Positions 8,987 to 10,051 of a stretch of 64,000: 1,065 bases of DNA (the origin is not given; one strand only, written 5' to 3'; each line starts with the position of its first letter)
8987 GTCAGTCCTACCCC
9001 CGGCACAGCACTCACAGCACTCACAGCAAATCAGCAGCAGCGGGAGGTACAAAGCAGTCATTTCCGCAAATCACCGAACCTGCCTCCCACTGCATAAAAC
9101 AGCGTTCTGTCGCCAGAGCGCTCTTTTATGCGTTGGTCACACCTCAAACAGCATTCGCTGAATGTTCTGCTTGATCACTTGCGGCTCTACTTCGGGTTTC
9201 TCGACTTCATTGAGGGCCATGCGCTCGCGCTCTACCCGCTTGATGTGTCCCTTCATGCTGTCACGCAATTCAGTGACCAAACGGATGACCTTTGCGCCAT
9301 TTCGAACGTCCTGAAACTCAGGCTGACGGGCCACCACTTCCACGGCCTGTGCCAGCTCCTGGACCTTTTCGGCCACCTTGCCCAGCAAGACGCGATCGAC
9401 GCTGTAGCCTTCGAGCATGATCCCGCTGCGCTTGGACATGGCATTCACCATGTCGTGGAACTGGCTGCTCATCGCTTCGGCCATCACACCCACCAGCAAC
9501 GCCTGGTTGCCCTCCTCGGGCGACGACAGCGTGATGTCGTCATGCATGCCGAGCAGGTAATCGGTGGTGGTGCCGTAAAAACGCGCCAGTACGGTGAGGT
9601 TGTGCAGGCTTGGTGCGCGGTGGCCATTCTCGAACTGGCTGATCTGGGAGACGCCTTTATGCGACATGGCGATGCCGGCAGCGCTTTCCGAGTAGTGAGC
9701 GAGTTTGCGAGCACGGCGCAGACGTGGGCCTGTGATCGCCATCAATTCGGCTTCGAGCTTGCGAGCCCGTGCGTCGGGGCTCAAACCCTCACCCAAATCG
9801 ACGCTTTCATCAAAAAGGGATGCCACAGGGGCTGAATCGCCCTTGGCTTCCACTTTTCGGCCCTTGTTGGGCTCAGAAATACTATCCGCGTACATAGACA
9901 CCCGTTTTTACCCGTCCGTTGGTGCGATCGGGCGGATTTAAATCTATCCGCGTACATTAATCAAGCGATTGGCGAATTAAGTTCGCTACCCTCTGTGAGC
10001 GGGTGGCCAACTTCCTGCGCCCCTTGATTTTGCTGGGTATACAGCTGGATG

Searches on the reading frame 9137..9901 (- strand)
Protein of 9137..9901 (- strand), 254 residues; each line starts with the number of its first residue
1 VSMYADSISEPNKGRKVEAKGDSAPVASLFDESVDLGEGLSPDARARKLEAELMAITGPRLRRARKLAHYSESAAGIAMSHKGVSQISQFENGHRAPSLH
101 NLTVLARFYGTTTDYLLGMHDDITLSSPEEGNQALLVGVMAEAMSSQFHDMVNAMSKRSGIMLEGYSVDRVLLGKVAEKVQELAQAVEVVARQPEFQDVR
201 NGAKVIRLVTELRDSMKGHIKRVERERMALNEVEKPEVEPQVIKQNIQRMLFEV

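Call 7: search_protein_families(library=pfam, proteins=[window:9137-9901:-], max_evalue=0.01)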
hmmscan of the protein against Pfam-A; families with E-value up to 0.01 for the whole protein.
window:9137-9901:- (254 aa): 1 family
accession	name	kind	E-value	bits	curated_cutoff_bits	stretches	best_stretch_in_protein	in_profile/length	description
PF01381.28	HTH_3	-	2.5e-08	34.3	23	1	61-116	1-55/55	Helix-turn-helix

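Call 8: search_protein_families(library=phrogs, proteins=[window:9137-9901:-], max_evalue=0.01)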
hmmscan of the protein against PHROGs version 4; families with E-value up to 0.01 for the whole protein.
window:9137-9901:- (254 aa): 7 families
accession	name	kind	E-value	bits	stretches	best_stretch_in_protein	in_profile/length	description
phrog_7396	-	unknown function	1.4e-11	45.5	1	45-198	4-156/227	-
phrog_8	-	transcription regulation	1.8e-08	35.2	1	57-179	77-223/346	transcriptional regulator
phrog_5823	-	transcription regulation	7.8e-05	23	1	57-121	7-71/404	transcriptional regulator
phrog_4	-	transcription regulation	9.3e-05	22.6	1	53-127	133-202/400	transcriptional repressor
phrog_2439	-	transcription regulation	0.00019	21.4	1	54-122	5-72/367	transcriptional regulator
phrog_3037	-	transcription regulation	0.0024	18.7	1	58-187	28-138/189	transcriptional repressor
phrog_2967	-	transcription regulation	0.0035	17.9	1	54-124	8-77/225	transcriptional regulator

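Call 65: search_dna_similar(query=window:9137-9901:-, collection=plasmids, mode=protein, max_evalue=0.00001, max_rows=40)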
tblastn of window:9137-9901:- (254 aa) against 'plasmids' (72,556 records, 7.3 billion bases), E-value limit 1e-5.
Records with a match: 4; places in all: 4; records where one place covers at least 80% of the query: 3.
Best place of each record, by identity: <60% 4.
By first word of the organism name: Pseudomonas 4.
By predicted mobility (MOB-suite, as given by PLSDB): non-mobilizable 4.
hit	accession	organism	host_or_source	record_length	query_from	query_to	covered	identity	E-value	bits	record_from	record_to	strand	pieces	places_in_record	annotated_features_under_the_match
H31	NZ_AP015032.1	Pseudomonas putida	-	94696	1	252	99%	57.9%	2e-79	266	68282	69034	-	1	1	helix-turn-helix transcriptional regulator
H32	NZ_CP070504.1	Pseudomonas atacamensis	Cell culture,date palm rhizospheric soil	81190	3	254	99%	44.7%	4e-53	191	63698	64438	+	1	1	helix-turn-helix transcriptional regulator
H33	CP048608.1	Pseudomonas fluorescens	whole organism,Rhizosphere of Soybean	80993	16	252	93%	39.5%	6e-38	147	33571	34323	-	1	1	helix-turn-helix transcriptional regulator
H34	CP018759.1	Pseudomonas psychrotolerans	-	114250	79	170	36%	29.8%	1e-7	60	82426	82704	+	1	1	hypothetical protein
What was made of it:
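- The HTH candidate has homologs on 4 (call 65).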
